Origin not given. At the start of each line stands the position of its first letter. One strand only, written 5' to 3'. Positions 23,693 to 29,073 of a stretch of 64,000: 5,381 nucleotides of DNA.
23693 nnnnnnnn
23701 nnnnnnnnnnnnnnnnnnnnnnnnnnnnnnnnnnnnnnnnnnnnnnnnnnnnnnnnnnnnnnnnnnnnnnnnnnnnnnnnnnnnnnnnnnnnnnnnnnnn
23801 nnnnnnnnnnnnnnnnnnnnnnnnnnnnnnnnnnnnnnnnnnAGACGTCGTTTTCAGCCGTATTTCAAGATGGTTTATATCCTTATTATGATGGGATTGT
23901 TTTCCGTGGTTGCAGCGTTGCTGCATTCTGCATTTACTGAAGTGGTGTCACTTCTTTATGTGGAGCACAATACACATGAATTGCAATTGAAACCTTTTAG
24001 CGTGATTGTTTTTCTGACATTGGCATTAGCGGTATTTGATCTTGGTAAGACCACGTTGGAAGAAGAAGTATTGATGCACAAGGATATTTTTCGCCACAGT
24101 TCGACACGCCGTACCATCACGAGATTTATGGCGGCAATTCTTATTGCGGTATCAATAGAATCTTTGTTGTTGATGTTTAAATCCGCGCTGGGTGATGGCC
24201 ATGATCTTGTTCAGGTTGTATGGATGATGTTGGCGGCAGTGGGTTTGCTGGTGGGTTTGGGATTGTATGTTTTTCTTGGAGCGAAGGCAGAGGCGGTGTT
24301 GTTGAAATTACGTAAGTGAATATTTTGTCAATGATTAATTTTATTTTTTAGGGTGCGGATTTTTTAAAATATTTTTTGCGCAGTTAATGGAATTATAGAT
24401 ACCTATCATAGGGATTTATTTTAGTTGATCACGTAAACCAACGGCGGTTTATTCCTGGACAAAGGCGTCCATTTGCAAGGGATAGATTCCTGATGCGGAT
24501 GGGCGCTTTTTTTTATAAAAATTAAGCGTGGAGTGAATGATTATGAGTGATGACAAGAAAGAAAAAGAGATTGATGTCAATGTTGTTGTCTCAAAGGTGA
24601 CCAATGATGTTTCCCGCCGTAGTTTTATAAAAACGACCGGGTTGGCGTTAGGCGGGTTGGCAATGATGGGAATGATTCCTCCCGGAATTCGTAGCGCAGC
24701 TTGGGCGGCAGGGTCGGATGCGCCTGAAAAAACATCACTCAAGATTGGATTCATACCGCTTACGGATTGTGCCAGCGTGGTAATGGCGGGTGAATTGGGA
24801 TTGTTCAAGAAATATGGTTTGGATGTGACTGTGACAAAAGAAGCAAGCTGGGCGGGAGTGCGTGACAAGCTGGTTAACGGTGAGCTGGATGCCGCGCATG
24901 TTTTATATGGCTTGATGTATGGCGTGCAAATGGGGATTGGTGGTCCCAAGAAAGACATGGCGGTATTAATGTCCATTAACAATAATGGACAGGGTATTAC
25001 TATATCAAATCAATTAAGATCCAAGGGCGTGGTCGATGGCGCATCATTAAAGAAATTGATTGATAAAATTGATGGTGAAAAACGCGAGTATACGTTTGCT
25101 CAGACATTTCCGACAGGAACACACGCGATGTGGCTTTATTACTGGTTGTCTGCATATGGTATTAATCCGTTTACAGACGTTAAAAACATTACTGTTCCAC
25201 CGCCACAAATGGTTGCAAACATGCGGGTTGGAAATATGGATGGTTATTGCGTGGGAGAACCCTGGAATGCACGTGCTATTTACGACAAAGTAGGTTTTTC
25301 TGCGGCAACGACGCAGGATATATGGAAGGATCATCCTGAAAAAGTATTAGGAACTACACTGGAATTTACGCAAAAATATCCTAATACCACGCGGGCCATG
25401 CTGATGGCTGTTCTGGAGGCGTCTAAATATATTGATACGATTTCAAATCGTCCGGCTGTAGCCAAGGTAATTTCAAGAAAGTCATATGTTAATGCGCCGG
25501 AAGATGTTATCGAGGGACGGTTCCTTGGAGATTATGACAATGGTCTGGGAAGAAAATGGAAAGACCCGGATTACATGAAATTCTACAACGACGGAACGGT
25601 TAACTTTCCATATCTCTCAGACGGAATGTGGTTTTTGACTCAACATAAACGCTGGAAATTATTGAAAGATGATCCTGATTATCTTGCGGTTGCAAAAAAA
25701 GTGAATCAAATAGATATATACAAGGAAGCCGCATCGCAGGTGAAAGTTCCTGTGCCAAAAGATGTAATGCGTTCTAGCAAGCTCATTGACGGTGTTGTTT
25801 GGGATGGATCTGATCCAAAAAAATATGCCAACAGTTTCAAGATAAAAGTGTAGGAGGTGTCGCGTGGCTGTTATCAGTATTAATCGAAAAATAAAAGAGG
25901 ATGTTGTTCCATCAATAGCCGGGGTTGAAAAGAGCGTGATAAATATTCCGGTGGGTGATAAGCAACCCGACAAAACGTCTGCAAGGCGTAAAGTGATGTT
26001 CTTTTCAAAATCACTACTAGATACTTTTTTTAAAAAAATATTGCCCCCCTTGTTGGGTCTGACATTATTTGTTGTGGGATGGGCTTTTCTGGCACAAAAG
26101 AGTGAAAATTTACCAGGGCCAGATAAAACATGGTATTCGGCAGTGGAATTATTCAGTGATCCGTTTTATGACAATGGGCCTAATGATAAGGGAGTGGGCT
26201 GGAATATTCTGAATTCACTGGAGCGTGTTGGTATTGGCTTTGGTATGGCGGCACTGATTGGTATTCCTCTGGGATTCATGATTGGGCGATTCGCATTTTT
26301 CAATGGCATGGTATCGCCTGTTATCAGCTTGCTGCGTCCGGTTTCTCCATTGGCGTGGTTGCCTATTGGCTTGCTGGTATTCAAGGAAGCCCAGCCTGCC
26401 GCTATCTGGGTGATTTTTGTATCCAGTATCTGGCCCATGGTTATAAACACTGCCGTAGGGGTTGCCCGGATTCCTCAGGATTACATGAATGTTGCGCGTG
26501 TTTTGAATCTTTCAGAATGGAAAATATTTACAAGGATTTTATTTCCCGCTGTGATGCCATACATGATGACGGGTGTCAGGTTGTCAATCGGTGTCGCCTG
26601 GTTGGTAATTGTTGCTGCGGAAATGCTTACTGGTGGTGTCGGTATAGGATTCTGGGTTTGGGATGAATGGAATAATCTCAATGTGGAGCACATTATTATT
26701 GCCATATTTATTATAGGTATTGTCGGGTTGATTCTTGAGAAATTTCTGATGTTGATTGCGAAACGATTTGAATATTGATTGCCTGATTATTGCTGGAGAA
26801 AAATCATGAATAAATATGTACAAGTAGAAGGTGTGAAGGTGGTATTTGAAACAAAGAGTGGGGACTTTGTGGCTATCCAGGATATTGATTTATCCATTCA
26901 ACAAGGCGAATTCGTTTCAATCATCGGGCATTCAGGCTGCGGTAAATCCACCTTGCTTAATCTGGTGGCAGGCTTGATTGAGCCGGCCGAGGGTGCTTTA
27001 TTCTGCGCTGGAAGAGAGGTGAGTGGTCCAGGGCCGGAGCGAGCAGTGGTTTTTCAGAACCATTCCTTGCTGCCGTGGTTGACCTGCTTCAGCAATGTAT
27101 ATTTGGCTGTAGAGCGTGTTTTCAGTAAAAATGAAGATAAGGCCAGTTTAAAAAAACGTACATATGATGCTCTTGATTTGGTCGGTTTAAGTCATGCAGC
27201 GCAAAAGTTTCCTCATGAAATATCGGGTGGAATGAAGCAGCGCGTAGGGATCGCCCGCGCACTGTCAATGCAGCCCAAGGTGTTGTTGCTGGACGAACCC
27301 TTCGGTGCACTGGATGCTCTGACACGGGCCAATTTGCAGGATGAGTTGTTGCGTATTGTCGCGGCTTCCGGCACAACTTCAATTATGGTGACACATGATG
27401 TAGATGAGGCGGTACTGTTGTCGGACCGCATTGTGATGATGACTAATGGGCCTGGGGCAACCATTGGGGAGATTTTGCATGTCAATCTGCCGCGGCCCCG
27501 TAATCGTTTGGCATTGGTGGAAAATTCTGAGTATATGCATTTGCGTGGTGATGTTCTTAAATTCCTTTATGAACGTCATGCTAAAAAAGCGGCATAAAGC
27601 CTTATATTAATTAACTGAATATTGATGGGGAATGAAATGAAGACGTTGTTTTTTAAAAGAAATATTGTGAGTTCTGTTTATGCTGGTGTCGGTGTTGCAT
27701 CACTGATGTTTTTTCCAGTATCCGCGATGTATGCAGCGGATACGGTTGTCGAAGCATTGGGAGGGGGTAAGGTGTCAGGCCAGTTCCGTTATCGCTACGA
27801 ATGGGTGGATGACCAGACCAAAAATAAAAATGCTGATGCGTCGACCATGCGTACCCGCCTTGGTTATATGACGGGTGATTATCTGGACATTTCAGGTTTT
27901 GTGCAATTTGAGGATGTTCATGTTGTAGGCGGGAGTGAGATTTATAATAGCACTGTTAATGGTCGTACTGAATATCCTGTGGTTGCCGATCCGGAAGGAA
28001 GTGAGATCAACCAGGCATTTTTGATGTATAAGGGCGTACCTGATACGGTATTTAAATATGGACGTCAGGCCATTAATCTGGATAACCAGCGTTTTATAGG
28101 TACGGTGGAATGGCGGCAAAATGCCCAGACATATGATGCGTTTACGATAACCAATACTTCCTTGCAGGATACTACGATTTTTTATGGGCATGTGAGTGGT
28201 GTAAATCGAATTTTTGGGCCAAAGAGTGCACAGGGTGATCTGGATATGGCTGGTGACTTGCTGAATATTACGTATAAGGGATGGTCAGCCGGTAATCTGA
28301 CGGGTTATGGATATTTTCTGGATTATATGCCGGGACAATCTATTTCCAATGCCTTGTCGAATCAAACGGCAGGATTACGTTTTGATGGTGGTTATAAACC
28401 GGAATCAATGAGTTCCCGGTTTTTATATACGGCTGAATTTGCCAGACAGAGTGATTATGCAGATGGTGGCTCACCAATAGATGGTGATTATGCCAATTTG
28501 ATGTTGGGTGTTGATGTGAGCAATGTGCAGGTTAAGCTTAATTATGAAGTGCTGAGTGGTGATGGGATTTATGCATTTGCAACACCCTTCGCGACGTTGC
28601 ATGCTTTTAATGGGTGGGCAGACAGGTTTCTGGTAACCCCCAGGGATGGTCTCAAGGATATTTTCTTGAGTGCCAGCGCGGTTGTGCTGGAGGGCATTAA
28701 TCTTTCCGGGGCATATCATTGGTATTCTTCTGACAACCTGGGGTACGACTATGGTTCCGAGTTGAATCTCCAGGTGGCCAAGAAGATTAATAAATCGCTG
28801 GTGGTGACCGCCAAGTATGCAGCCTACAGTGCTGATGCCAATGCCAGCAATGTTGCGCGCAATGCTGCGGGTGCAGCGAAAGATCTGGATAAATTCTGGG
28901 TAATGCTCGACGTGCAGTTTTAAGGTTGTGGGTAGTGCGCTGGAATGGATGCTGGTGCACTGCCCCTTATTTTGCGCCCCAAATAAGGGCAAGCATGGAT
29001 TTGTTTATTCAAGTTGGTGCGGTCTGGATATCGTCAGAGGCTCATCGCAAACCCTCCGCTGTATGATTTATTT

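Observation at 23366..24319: Orphan Cache-like/4-TM protein, individually bracketed by ANTAR attenuators, occupies the position where a NasS partner of NasT is expected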

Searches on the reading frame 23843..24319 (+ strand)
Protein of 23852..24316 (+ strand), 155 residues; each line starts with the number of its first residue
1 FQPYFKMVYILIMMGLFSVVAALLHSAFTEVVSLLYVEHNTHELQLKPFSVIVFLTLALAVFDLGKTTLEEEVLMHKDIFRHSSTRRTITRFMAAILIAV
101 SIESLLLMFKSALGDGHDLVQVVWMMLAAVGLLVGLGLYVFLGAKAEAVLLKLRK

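Call 20: search_protein_families(library=pfam, proteins=[window:23852-24316:+], max_evalue=1)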
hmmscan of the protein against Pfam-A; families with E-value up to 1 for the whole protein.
seq(155 aa): 1 family
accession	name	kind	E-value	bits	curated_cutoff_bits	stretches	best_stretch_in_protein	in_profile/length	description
PF03124.20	EXS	-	0.41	10.3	25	0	2-135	3-94/330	EXS family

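Call 71: predict_structure(alignment_id=A7)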
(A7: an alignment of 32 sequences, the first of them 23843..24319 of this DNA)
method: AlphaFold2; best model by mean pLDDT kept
length: 158 residues; sequences in the alignment: 32
mean_pLDDT: 78.4   pTM: 0.64
mean pLDDT of the five models: 78.4, 76.3, 68.3, 65.2, 65.1
residues with pLDDT >= 90: 4; 70-90: 127; 50-70: 27; < 50: 0
segments of 3 or more residues with pLDDT < 50: none
pLDDT, mean of each block of 10 residues (from residue 1): 73 80 84 78 66 83 79 62 63 83 86 80 86 88 85 77
secondary structure, 60 per line:
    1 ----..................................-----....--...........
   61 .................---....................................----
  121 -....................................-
elements in order: H5-38 H44-47 H50-77 H81-116 H122-157

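Call 73: fold_search(model_id=the predicted structure, library=pdb)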
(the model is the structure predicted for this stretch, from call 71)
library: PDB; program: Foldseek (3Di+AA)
matches with E <= 10: 80; with E <= 0.001: 0
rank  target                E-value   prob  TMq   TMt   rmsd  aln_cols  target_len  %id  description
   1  7v9l_R                1.5e+00  0.33  0.39  0.27   7.5       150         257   18  Cryo-EM structure of the SV1-Gs complex. (released 2022-04-06)
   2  6par_D                2.4e+00  0.12  0.30  0.11  13.2       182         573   14  Structure of a bacterial Atm1-family ABC exporter with MgAMPPNP bound (released 2020-06-24)
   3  6par_B                2.7e+00  0.11  0.30  0.12  14.4       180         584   13  Structure of a bacterial Atm1-family ABC exporter with MgAMPPNP bound (released 2020-06-24)
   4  8d9p                  3.3e+00  0.14  0.35  0.30   8.9       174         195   14  De Novo Photosynthetic Reaction Center Protein Equipped with Heme B and Mn(II) cations (released 2022-09-28)
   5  8zyv_C                3.3e+00  0.10  0.30  0.23  19.8       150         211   13  Bacterial flagellar sodium-driven stator PomA5PomB2 with 100 mM NaCl (released 2025-01-01)
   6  9div_C                3.3e+00  0.08  0.26  0.28  12.4       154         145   14  The crystal structure of de novo designed ChuA binding protein C8 (released 2025-05-21)
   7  8xyv_B                3.5e+00  0.41  0.39  0.57   4.4        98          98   13  De novo designed protein 0705-5 (released 2024-10-02)
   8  6par_C                3.7e+00  0.09  0.30  0.11  13.3       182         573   14  Structure of a bacterial Atm1-family ABC exporter with MgAMPPNP bound (released 2020-06-24)
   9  8zyv_E                4.0e+00  0.09  0.30  0.23  20.7       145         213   12  Bacterial flagellar sodium-driven stator PomA5PomB2 with 100 mM NaCl (released 2025-01-01)
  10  9div_B                4.0e+00  0.08  0.26  0.28   9.8       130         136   13  The crystal structure of de novo designed ChuA binding protein C8 (released 2025-05-21)
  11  4nqi_B                4.2e+00  0.04  0.21  0.16  25.9       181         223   14  Structure of the N-terminal I-BAR domain (1-259) of D.Discoideum IBARa (released 2014-02-05)
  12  1wdz_B                4.4e+00  0.14  0.41  0.30  31.8       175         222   14  Crystal structure of RCB domain of IRSp53 (released 2005-06-07)
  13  5hjf_A                4.4e+00  0.13  0.34  0.30  19.0       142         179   13  The apo form of Dps4 from Nostoc punctiforme (released 2017-01-25)
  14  7kr5_A                4.7e+00  0.18  0.41  0.47   6.2       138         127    8  Cryo-EM structure of the CRAC channel Orai in an open conformation; H206A gain-of-function mutation in complex with an (released 2020-12-09)
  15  6par_A                4.9e+00  0.08  0.30  0.12  13.6       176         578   14  Structure of a bacterial Atm1-family ABC exporter with MgAMPPNP bound (released 2020-06-24)
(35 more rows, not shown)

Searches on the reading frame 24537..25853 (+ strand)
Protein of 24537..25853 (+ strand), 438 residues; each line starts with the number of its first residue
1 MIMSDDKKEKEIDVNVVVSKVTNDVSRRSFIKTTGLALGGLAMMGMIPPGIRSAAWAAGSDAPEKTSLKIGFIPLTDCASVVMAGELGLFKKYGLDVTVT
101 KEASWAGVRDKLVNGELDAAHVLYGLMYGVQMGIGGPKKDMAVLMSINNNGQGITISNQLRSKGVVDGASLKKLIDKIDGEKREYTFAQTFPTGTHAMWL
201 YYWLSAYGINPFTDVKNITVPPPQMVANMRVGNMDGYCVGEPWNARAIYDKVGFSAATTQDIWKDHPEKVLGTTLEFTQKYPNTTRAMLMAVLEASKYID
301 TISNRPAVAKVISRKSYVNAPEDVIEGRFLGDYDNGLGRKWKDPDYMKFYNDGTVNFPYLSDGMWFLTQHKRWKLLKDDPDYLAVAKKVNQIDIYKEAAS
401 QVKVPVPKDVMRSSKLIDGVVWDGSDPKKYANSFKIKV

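Call 3: search_protein_families(library=pfam, proteins=[window:24537-25853:+], max_evalue=0.1)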
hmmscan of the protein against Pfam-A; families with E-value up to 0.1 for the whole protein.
window:24537-25853:+ (438 aa): 3 families
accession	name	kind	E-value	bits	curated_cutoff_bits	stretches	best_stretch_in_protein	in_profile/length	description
PF13379.11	NMT1_2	-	1.9e-106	355.9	24.7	1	61-313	1-252/252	NMT1-like family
PF09084.16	NMT1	-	0.00084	19.7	20.5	0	77-119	3-45/216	NMT1/THI5 like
PF10518.14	TAT_signal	-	0.027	14.9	22.7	1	24-42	1-18/21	TAT (twin-arginine translocation) pathway signal sequence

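Call 7: search_protein_families(library=ncbifam, proteins=[window:24537-25853:+], max_evalue=0.01)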
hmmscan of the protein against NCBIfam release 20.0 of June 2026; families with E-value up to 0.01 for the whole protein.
window:24537-25853:+ (438 aa): 2 families
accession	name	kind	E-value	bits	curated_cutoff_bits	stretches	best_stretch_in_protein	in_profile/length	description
NF040735.1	SBP_SaoX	equivalog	2.1e-08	33.6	300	1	69-309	6-225/330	ABC transporter substrate-binding subunit SaoX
TIGR01728.1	SsuA_fam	subfamily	5.9e-07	29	163.5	1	210-317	127-232/290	aliphatic sulfonate ABC transporter substrate-binding protein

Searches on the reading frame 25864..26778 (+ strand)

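Call 3: search_protein_families(library=pfam, proteins=[window:25864-26778:+], max_evalue=0.1)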
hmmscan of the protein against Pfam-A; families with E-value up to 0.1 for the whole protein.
window:25864-26778:+ (304 aa): 1 family
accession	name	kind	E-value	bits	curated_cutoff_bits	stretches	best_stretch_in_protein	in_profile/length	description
PF00528.27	BPD_transp_1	-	1.2e-23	84.3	26.4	1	133-301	1-177/184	Binding-protein-dependent transport system inner membrane component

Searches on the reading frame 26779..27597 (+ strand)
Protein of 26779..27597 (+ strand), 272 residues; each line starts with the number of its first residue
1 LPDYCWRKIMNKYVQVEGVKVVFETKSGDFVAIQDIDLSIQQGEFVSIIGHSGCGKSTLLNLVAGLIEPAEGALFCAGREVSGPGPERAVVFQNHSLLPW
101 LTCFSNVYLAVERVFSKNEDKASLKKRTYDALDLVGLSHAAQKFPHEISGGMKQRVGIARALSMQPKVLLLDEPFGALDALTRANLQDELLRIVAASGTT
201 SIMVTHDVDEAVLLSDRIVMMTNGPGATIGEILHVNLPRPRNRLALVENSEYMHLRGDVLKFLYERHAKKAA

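Call 3: search_protein_families(library=pfam, proteins=[window:26779-27597:+], max_evalue=0.1)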
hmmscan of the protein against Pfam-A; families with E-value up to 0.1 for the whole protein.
window:26779-27597:+ (272 aa): 13 families
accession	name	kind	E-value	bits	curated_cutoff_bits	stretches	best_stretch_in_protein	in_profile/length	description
PF00005.33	ABC_tran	-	1e-33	117.2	25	1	34-175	2-136/137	ABC transporter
PF03193.22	RsgA_GTPase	-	7e-05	23.2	30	1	9-65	75-128/174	RsgA GTPase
PF13304.12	AAA_21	-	0.00022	21.9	27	0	145-207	235-299/304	AAA domain, putative AbiEii toxin, Type IV TA system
PF13191.12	AAA_16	-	0.00023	22.1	32.6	1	41-109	22-80/167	AAA ATPase domain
PF09818.15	ABC_ATPase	-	0.00054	19.5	23.2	0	147-192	157-202/283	P-loop domain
PF13555.12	AAA_29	-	0.0014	18.7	27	1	34-70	15-49/61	P-loop containing region of AAA domain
PF20703.3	nSTAND1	-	0.0034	17.5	27.1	1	39-71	29-59/379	Novel STAND NTPase 1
PF13401.12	AAA_22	-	0.0036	18.1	27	1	42-68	4-30/130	AAA domain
PF01926.29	MMR_HSR1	-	0.017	15.7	21.9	0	46-65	2-21/113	50S ribosome-binding GTPase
PF02463.25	SMC_N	-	0.046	13.6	40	0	43-61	24-42/220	RecF/RecN/SMC N terminal domain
PF13481.12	AAA_25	-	0.061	13.4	27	0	40-60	30-50/195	AAA domain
PF13476.12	AAA_23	-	0.07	14.2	27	0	34-61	13-37/201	AAA domain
PF00004.35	AAA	-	0.071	14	21.2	0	48-66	3-21/131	ATPase family associated with various cellular activities (AAA)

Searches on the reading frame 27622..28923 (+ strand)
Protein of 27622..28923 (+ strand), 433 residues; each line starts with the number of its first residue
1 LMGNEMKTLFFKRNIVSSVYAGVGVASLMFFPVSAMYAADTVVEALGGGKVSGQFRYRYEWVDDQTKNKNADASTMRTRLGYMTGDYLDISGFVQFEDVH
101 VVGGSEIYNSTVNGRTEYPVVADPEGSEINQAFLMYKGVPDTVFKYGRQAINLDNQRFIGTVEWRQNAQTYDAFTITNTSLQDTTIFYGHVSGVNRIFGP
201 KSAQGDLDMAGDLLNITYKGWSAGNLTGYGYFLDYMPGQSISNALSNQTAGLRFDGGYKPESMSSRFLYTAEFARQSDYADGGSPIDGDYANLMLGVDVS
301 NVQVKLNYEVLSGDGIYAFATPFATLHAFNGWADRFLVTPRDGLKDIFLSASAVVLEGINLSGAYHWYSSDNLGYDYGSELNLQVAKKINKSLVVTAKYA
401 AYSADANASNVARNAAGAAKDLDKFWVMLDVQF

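Call 3: search_protein_families(library=pfam, proteins=[window:27622-28923:+], max_evalue=0.1)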
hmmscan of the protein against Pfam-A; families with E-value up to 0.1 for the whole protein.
window:27622-28923:+ (433 aa): 1 family
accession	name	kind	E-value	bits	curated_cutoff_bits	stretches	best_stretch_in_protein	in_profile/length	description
PF13372.12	Alginate_exp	-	1.2e-08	34.6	25.2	1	52-176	6-128/395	Alginate export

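Call 7: search_protein_families(library=ncbifam, proteins=[window:27622-28923:+], max_evalue=0.01)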
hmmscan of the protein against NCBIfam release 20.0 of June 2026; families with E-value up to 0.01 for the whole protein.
window:27622-28923:+ (433 aa): 2 families
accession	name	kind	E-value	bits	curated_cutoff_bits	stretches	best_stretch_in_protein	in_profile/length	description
NF033923.0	opr_proin_2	subfamily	6.4e-07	28.8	150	1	27-186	10-164/386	Opr family porin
NF033603.1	mini-MOMP_1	subfamily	0.009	15.8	75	0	50-79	31-60/63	mini-MOMP protein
